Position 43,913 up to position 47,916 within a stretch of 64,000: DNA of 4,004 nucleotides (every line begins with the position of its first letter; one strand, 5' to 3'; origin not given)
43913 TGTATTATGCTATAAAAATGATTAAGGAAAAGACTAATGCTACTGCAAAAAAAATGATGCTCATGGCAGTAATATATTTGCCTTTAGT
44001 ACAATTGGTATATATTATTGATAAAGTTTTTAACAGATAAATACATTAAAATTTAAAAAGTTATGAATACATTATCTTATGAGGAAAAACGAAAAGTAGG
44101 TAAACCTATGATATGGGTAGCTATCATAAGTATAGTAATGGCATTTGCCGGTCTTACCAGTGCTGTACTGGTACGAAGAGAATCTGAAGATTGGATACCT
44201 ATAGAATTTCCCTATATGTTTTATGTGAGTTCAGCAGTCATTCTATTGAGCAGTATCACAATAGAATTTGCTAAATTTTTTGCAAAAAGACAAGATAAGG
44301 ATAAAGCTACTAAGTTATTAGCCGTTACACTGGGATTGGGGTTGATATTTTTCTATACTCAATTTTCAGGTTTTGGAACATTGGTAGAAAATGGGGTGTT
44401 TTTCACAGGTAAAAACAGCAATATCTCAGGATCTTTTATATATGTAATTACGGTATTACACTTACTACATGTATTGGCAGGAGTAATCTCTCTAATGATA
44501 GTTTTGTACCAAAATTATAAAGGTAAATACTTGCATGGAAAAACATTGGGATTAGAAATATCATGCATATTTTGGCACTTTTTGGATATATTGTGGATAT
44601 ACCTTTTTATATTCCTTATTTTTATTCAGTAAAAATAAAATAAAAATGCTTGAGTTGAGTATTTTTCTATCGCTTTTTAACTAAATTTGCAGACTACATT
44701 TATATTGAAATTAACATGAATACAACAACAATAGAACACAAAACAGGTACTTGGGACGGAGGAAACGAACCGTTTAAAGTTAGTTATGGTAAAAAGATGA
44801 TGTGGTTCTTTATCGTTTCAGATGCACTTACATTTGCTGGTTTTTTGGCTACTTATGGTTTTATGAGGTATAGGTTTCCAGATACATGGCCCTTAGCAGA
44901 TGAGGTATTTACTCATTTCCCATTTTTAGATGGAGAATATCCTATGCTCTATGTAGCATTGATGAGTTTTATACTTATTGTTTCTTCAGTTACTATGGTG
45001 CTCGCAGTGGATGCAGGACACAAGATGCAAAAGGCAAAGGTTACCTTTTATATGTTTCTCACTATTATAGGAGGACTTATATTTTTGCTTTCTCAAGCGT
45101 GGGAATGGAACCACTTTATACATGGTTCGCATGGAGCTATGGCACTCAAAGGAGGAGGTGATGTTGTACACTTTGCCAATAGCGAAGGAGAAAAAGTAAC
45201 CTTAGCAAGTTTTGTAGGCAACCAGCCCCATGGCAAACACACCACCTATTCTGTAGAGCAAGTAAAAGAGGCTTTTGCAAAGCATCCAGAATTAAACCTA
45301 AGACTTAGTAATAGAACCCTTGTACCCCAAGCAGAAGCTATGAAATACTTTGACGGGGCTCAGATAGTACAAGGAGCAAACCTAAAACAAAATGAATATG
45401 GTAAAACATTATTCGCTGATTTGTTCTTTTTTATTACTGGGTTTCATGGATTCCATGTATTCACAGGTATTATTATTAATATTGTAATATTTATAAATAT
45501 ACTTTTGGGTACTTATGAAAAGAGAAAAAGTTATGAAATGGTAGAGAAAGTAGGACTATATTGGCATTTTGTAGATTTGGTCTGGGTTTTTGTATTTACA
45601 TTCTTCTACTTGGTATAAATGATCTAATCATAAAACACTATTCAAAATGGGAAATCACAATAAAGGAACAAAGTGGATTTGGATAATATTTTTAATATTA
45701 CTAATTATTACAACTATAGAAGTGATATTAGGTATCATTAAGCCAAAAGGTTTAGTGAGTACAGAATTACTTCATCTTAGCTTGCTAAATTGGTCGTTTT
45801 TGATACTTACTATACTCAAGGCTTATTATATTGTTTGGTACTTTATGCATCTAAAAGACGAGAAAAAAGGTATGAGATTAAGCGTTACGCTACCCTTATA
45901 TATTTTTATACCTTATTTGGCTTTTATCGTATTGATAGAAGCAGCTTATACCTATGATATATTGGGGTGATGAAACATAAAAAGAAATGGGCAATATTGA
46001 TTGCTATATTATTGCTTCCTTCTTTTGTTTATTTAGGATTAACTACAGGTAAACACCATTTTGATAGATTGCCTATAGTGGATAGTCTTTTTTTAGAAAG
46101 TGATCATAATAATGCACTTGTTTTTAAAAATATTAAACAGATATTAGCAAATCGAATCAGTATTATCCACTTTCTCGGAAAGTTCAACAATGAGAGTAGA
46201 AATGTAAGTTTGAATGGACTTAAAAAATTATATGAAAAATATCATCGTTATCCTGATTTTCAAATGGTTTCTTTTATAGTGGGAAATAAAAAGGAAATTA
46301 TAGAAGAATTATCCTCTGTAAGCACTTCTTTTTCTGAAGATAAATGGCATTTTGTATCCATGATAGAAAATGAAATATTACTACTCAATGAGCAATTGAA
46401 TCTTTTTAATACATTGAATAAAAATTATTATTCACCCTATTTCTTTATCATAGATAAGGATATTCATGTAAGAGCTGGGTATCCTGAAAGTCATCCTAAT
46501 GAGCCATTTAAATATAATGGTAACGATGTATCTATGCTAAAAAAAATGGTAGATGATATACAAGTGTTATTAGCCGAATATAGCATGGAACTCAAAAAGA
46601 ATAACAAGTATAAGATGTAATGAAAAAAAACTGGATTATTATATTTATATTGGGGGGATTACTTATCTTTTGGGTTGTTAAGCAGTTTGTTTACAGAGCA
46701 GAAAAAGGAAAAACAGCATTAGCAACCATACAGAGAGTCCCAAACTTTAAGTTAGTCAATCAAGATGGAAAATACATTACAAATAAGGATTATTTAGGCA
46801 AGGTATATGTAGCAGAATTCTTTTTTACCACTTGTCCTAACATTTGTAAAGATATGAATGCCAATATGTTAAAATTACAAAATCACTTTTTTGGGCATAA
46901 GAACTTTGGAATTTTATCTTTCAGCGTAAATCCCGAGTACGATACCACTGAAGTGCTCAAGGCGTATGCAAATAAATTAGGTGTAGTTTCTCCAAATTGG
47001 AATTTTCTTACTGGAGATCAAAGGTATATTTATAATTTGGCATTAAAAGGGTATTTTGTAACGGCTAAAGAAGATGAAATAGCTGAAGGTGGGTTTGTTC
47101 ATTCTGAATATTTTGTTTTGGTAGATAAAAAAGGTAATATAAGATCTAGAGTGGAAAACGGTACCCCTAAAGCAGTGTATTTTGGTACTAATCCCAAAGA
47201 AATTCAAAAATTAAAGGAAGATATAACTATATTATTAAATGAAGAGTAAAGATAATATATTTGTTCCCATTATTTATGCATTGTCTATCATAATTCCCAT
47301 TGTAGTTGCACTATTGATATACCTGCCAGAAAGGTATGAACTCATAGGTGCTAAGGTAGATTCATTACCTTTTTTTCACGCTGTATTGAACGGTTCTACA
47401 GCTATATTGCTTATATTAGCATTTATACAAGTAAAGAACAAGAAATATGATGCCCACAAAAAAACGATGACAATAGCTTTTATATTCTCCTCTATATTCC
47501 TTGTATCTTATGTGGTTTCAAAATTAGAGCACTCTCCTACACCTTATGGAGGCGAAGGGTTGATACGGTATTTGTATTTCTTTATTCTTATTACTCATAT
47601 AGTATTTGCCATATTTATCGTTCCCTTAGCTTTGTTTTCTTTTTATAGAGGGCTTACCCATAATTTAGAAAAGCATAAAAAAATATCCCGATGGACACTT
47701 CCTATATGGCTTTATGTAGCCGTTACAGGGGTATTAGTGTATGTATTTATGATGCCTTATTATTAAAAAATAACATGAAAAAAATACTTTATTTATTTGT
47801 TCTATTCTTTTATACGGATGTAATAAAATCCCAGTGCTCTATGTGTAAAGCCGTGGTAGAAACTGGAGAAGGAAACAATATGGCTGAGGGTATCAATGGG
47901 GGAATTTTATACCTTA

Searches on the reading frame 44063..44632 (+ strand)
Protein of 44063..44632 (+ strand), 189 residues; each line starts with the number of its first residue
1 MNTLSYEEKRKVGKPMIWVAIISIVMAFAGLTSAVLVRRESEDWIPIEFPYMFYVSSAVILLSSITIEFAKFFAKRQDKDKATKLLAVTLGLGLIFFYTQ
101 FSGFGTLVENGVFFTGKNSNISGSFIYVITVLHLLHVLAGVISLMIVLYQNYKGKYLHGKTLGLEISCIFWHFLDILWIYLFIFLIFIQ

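Call 21: search_protein_families(library=pfam, proteins=[window:44063-44632:+], max_evalue=0.0001)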
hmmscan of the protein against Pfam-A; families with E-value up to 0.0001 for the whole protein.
window:44063-44632:+ (189 aa): 1 family
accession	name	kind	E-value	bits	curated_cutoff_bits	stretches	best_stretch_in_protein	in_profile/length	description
PF00510.24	COX3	-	2.7e-16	60.6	23.8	1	55-186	129-254/258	Cytochrome c oxidase subunit III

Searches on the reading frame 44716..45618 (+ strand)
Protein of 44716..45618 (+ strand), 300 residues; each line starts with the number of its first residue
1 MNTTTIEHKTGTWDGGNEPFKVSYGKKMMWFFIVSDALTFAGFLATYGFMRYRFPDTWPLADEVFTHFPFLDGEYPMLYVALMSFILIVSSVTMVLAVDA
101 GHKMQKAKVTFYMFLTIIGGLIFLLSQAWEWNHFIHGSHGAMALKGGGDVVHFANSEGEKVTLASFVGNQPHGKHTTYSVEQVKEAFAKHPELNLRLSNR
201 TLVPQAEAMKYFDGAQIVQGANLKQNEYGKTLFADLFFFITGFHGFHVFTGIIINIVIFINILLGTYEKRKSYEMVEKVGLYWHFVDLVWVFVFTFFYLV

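Call 21: search_protein_families(library=pfam, proteins=[window:44716-45618:+], max_evalue=0.0001)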
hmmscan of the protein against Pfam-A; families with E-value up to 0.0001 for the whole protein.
window:44716-45618:+ (300 aa): 1 family
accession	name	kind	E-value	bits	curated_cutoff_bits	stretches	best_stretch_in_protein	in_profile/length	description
PF00510.24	COX3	-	1.5e-10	41.8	23.8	1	231-299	188-255/258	Cytochrome c oxidase subunit III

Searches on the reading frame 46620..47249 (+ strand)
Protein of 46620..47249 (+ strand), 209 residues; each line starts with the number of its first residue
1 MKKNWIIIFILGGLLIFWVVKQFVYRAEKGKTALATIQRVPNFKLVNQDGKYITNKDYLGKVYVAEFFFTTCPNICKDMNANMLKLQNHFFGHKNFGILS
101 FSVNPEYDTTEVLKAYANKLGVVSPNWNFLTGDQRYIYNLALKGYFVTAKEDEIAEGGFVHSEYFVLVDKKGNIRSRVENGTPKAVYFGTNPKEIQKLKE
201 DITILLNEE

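Call 21: search_protein_families(library=pfam, proteins=[window:46620-47249:+], max_evalue=0.0001)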
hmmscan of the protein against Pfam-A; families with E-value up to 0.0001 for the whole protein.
window:46620-47249:+ (209 aa): 3 families
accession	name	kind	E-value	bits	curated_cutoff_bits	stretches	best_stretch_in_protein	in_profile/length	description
PF02630.20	SCO1-SenC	-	3.3e-26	92.3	22.8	1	42-173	3-133/134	SCO1/SenC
PF00578.27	AhpC-TSA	-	1.3e-06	28.7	26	1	38-122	3-86/124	AhpC/TSA family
PF08534.16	Redoxin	-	2.9e-06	27.6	26.6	1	38-177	4-131/148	Redoxin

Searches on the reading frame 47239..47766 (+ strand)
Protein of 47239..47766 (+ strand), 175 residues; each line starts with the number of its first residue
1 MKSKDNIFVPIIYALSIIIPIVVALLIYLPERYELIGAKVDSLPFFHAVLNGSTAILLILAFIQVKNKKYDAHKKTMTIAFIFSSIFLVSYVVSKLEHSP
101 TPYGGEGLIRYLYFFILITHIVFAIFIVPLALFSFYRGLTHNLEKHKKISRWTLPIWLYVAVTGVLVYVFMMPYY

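Call 21: search_protein_families(library=pfam, proteins=[window:47239-47766:+], max_evalue=0.0001)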
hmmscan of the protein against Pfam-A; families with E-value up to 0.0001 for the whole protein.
window:47239-47766:+ (175 aa): 1 family
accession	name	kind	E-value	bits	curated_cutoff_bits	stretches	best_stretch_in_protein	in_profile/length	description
PF04238.17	DUF420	-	6.1e-42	143.4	30.5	1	43-171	1-130/130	Protein of unknown function (DUF420)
